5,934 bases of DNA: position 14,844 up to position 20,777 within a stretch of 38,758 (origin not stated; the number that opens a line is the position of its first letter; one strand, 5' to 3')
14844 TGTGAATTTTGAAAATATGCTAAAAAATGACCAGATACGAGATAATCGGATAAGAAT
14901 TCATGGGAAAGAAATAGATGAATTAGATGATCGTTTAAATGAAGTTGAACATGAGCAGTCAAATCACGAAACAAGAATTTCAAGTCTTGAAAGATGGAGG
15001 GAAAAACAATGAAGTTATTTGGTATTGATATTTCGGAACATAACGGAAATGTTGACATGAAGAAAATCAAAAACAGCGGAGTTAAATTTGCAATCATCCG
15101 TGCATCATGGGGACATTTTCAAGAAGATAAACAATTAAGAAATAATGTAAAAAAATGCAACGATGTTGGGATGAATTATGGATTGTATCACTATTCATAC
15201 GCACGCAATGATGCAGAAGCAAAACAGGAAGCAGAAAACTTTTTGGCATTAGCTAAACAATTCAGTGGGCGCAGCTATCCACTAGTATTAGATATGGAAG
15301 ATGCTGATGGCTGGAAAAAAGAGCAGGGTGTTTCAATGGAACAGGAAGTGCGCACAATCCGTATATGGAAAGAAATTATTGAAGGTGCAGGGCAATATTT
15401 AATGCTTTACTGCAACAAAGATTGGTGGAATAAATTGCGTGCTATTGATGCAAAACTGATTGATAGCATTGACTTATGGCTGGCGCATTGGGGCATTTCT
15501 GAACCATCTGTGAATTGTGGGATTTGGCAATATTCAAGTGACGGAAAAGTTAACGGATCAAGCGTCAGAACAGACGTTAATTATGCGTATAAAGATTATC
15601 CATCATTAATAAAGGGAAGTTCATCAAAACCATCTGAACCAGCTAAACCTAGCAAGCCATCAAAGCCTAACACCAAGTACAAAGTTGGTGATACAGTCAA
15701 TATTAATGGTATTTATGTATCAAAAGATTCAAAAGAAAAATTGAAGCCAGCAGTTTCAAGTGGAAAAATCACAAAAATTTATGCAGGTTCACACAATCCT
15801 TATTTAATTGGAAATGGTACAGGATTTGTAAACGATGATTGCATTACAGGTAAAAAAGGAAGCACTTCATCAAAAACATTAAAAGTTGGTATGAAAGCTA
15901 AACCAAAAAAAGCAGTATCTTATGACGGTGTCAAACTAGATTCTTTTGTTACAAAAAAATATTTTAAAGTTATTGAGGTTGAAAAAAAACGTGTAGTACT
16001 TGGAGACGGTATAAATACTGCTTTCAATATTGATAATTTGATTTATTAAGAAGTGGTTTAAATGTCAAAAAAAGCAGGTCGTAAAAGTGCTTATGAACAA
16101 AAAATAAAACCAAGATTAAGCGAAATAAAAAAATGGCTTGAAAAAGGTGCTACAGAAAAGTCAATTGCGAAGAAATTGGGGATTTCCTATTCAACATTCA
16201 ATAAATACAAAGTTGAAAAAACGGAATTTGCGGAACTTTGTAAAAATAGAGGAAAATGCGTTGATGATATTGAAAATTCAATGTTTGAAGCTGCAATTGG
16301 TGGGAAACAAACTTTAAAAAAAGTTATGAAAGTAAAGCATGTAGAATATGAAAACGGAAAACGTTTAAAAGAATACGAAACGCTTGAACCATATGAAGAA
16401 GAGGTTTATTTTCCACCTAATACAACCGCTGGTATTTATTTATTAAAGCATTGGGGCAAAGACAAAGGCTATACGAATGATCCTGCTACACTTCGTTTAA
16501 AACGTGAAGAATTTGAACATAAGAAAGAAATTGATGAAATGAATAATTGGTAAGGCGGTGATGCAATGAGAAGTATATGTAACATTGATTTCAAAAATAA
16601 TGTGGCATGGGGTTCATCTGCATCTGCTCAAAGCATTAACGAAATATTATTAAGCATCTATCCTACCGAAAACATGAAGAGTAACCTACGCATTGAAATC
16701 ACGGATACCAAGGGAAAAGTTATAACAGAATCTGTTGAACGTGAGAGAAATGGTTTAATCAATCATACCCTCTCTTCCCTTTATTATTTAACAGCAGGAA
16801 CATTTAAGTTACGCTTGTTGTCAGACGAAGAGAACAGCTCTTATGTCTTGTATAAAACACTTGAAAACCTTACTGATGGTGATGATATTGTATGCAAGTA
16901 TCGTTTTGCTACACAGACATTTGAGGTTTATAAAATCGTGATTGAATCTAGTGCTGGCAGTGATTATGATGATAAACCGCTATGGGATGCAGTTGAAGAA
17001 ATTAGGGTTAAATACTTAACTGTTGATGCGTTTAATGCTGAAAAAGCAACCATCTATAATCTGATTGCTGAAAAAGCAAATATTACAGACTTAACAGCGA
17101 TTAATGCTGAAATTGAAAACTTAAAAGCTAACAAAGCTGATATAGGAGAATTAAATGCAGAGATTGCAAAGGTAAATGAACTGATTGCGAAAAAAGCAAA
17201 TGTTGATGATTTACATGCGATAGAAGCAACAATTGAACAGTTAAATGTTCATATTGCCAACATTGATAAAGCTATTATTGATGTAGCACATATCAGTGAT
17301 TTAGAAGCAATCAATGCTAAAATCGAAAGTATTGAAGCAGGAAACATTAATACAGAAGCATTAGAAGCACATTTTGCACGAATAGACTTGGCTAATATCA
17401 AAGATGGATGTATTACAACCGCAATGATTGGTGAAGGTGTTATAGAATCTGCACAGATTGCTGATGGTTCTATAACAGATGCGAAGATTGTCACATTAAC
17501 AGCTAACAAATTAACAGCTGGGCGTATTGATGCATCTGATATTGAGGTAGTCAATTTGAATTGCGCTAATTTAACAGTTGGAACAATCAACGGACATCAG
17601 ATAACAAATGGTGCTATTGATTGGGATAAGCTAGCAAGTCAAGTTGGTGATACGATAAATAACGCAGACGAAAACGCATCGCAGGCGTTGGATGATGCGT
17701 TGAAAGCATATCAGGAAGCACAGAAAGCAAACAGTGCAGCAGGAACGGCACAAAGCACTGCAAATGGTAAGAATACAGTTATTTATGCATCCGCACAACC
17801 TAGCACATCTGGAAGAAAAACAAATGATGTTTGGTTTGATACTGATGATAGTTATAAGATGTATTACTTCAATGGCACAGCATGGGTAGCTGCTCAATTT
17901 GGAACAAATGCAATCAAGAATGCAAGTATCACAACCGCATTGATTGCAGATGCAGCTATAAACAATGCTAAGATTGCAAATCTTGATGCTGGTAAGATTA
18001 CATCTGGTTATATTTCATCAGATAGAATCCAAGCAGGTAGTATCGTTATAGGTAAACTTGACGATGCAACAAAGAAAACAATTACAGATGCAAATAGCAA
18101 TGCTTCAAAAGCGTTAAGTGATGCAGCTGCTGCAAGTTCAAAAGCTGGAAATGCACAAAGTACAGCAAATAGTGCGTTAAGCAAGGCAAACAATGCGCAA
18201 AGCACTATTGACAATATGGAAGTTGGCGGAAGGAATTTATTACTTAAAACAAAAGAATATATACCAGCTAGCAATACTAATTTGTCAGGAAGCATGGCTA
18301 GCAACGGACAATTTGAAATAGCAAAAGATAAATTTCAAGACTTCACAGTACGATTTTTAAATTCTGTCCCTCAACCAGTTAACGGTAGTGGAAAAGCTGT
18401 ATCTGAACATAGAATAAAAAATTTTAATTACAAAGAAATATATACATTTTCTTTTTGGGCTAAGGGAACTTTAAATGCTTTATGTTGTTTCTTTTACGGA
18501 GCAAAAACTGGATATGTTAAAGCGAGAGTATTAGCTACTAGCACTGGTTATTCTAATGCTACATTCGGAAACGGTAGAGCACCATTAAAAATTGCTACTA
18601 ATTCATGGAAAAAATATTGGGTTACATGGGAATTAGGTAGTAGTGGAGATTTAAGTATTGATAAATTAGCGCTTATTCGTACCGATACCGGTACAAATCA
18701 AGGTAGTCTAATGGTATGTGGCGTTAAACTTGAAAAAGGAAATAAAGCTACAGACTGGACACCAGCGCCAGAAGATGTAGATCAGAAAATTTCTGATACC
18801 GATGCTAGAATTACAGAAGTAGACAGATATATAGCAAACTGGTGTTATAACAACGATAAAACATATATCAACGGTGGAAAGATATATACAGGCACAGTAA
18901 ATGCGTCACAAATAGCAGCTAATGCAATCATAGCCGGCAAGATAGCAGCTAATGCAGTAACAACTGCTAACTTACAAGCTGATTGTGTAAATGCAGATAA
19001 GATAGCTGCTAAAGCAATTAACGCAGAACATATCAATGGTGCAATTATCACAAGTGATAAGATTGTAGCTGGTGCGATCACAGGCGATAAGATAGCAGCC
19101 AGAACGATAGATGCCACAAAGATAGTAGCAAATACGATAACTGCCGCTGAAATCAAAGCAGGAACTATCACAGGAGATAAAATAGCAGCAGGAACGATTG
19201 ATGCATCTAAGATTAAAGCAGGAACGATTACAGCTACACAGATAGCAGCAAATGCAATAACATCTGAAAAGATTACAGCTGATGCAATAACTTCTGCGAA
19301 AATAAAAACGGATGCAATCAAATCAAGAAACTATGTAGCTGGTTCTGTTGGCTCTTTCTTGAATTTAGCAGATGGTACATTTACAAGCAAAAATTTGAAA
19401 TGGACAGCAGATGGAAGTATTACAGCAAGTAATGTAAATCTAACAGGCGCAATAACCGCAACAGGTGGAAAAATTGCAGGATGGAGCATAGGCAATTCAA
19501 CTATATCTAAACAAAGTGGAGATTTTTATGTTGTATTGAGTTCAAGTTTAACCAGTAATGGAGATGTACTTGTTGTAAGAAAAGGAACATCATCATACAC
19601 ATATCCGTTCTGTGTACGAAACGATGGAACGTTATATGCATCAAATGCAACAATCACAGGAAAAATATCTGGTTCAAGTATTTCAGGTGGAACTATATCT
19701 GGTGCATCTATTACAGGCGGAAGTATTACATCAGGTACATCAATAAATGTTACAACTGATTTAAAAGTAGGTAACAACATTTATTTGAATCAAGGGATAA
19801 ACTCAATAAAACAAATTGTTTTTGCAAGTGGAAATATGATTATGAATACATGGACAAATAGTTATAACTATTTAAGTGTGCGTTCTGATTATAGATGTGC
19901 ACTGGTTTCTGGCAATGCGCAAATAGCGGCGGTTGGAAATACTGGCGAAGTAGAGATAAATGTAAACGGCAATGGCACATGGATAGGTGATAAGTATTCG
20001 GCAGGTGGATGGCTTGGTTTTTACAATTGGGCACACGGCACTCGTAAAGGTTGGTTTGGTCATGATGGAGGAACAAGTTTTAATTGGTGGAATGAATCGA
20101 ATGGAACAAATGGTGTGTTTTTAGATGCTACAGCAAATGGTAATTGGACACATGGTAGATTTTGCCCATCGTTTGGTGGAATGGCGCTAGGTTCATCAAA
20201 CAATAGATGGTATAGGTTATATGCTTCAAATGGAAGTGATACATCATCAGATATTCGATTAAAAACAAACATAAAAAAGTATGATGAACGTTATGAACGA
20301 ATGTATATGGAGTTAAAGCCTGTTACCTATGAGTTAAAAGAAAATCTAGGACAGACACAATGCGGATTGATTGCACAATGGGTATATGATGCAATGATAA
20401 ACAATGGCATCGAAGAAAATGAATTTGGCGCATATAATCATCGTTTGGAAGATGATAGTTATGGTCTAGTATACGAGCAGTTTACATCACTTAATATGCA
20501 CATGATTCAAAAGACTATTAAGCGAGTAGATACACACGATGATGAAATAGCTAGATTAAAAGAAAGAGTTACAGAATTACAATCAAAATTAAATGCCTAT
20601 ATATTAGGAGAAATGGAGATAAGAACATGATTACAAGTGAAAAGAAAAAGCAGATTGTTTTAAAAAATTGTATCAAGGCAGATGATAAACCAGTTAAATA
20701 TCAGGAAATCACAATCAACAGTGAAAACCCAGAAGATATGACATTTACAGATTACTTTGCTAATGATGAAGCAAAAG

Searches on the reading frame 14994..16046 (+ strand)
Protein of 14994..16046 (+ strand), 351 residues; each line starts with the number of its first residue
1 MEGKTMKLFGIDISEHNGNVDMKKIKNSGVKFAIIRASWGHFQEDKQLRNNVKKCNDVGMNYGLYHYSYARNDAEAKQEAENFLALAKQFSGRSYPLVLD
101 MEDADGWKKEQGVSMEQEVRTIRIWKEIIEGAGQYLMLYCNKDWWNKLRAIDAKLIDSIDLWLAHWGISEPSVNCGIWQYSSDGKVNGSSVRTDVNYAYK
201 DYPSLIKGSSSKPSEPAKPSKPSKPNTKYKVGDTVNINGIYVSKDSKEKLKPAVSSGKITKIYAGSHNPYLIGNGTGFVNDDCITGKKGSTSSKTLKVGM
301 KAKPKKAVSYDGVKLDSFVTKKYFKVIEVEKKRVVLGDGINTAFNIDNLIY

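Call 58: search_protein_families(library=pfam, proteins=[window:14994-16046:+], max_evalue=0.0001)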
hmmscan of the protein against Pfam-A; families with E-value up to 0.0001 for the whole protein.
window:14994-16046:+ (351 aa): 1 family
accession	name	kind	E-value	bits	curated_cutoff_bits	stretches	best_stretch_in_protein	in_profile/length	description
PF01183.26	Glyco_hydro_25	-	3.8e-36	125.5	27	1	11-188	1-179/180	Glycosyl hydrolases family 25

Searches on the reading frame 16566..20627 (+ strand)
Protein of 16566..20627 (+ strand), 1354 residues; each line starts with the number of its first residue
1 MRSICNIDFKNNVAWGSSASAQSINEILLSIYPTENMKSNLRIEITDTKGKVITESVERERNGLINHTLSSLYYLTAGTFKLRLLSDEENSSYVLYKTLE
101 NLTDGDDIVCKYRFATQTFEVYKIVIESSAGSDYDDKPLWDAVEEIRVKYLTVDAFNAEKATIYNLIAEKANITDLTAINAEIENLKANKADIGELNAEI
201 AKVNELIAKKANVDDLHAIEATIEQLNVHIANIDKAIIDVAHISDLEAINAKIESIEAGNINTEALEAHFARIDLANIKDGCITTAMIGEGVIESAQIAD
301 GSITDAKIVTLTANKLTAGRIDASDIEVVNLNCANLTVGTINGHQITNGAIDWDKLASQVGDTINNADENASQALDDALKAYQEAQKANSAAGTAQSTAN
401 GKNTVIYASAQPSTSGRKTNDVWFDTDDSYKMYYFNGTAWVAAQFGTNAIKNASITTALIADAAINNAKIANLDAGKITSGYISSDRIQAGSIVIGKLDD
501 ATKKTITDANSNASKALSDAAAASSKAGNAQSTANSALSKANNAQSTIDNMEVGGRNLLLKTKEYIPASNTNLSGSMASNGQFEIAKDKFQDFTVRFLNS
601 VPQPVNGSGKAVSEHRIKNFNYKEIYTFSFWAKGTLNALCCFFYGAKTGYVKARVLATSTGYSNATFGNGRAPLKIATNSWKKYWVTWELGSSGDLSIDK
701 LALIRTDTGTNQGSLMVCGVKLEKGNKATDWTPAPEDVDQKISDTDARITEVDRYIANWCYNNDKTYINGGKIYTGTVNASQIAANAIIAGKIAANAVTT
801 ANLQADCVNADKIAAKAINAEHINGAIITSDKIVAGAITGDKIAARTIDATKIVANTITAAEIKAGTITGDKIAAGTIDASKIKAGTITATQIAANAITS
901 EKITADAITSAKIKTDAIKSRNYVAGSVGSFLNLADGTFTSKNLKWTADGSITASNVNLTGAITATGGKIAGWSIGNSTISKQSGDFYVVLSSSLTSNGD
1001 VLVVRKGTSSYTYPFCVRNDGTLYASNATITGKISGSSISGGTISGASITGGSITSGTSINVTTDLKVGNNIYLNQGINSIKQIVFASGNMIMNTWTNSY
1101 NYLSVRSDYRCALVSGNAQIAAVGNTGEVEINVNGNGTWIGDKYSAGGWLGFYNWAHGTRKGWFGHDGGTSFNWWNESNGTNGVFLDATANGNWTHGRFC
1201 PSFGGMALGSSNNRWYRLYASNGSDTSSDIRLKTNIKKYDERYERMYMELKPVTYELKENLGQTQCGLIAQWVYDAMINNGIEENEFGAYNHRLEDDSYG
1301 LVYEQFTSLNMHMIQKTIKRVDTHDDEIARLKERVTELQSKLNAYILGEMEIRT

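Call 58: search_protein_families(library=pfam, proteins=[window:16566-20627:+], max_evalue=0.0001)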
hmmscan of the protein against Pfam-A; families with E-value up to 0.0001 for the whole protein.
window:16566-20627:+ (1354 aa): 1 family
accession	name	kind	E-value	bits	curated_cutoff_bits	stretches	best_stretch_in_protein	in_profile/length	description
PF13884.11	Peptidase_S74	-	5.4e-09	36.7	22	1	1228-1281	1-57/58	Chaperone of endosialidase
